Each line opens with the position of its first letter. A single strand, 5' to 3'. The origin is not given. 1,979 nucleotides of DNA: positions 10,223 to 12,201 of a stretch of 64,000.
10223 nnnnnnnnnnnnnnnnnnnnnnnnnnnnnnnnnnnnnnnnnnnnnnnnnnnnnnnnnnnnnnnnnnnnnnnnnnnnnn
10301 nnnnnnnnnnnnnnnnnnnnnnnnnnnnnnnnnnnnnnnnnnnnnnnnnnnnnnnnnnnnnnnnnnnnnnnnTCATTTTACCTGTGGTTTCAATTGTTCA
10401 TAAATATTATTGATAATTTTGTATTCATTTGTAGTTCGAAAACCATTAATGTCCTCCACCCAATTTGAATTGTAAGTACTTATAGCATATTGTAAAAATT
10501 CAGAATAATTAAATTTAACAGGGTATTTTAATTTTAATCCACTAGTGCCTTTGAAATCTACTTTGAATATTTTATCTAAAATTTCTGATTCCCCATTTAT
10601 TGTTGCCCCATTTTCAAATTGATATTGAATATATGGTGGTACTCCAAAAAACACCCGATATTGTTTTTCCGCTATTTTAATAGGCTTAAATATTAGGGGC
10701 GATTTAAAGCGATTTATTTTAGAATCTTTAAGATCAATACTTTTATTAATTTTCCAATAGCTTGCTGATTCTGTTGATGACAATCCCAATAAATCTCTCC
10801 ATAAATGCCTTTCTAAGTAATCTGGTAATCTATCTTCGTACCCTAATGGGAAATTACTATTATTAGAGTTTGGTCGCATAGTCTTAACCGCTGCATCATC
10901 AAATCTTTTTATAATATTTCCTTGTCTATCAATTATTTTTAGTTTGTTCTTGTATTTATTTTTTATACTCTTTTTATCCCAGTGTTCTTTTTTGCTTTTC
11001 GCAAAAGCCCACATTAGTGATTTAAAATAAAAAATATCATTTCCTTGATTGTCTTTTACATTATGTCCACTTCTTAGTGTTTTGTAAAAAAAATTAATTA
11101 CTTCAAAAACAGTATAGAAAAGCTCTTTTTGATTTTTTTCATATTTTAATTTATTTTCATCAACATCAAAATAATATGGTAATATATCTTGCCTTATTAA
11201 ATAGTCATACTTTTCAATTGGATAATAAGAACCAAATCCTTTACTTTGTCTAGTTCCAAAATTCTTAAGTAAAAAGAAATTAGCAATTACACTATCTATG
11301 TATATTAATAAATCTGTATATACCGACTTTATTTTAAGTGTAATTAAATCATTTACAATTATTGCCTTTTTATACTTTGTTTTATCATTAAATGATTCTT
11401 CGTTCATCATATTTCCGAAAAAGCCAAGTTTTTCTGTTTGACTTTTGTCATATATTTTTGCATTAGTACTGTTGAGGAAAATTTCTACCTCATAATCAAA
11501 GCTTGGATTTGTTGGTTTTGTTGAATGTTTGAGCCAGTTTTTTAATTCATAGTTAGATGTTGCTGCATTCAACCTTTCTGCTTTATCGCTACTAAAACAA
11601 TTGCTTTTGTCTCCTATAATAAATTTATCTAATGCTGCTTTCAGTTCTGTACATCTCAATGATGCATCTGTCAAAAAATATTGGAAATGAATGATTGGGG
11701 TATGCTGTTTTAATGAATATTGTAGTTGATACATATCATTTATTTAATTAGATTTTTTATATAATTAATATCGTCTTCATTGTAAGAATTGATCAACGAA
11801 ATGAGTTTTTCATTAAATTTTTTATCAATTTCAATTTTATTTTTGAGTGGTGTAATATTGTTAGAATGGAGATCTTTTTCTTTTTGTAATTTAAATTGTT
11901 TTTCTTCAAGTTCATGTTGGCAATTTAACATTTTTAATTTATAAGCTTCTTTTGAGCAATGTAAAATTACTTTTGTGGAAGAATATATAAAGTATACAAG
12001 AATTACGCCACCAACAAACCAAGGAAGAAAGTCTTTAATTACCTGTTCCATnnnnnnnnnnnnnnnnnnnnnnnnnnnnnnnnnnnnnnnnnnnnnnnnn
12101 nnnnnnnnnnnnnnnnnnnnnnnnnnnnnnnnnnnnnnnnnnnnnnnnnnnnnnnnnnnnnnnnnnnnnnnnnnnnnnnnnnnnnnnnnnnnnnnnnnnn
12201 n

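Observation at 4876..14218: Type III-B (Cmr) operon wired to a CorA-like membrane effector, with no CARF/SAVED effector: a non-cOA (SAM-AMP-type) signalling system with a new accessory set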

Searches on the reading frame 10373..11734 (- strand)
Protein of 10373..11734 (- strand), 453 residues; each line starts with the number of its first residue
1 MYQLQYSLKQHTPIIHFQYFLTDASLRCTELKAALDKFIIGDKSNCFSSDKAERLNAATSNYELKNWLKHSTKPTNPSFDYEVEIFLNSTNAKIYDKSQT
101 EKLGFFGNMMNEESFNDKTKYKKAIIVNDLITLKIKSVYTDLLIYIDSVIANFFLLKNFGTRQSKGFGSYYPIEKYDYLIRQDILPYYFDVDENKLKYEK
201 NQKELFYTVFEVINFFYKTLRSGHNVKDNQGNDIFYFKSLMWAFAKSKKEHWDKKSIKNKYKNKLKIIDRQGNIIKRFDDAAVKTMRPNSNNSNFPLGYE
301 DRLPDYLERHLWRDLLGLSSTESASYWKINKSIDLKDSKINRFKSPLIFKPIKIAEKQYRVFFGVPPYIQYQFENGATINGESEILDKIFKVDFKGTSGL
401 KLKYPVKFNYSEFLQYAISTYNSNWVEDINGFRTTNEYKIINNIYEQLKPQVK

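Call 3: search_protein_families(library=pfam, proteins=[window:10373-11734:-], max_evalue=0.01)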
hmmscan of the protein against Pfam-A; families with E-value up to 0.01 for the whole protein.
window:10373-11734:- (453 aa): 0 families

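Call 4: search_protein_families(library=ncbifam, proteins=[window:10373-11734:-], max_evalue=0.01)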
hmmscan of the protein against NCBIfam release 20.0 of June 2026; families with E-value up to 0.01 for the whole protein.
window:10373-11734:- (453 aa): 0 families

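Call 75: search_solved_structures(query=window:10373-11734:-, max_evalue=0.1)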
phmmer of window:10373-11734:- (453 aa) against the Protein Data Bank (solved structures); distinct sequences matched with E-value up to 0.1: 1.
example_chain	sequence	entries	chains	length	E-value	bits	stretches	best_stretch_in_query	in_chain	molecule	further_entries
9lq5_A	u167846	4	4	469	2e-16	63.5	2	79-424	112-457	Cmr1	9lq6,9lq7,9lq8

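Call 94: search_protein_families(library=padloc, proteins=[window:10373-11734:-], max_evalue=0.01)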
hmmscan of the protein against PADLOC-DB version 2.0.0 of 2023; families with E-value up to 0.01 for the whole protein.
window:10373-11734:- (453 aa): 1 family
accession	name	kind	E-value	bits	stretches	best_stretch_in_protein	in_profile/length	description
PDLC01492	Cmr1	-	1.4e-57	193.9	1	1-361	1-269/288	"CAS-III-B,CAS-III-C; effector_G7"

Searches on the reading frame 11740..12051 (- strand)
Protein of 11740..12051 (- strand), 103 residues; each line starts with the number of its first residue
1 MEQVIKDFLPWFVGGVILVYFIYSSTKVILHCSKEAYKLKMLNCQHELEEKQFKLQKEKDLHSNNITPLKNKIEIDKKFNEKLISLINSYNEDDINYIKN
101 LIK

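Call 3: search_protein_families(library=pfam, proteins=[window:11740-12051:-], max_evalue=0.01)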
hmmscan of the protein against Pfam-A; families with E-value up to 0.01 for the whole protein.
window:11740-12051:- (103 aa): 1 family
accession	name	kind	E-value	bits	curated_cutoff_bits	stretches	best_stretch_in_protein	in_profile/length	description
PF04911.17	ATP-synt_J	-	0.0096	15.9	24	0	3-28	5-30/51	ATP synthase j chain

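Call 4: search_protein_families(library=ncbifam, proteins=[window:11740-12051:-], max_evalue=0.01)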
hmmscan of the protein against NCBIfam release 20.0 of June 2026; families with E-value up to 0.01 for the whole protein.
window:11740-12051:- (103 aa): 0 families

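Call 33: find_homologous_proteins(query=window:11740-12051:-, max_evalue=0.01)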
Query window:11740-12051:- (103 aa): 1 proteins with E <= 0.01 among 4 candidates.
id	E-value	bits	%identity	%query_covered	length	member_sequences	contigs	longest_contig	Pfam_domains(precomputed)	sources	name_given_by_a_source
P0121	5.6e-58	211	97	100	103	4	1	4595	-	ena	-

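Call 94: search_protein_families(library=padloc, proteins=[window:11740-12051:-], max_evalue=0.01)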
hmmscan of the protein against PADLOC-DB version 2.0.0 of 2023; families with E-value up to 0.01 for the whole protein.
window:11740-12051:- (103 aa): 0 families

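Call 96: search_protein_representatives(protein=window:11740-12051:-)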
Query: 103 residues. Proteins with E-value up to 0.001 (for the whole library): 1; up to 1e-10: 1; up to 1e-30: 1. The best 1 are listed.
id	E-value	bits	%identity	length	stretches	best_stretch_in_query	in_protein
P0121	1.8e-58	210.7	97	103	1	1-103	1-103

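Call 103: predict_structure(protein=window:11740-12051:-)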
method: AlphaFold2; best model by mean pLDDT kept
length: 103 residues; sequences in the alignment: 1
mean_pLDDT: 75.6   pTM: 0.32
mean pLDDT of the five models: 75.6, 71.9, 65.1, 50.2, 44.4
residues with pLDDT >= 90: 8; 70-90: 68; 50-70: 27; < 50: 0
segments of 3 or more residues with pLDDT < 50: none
pLDDT, mean of each block of 10 residues (from residue 1): 80 90 80 74 79 70 55 72 79 80 71
secondary structure, 60 per line:
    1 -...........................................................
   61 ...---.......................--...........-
elements in order: H2-63 H67-89 H92-102
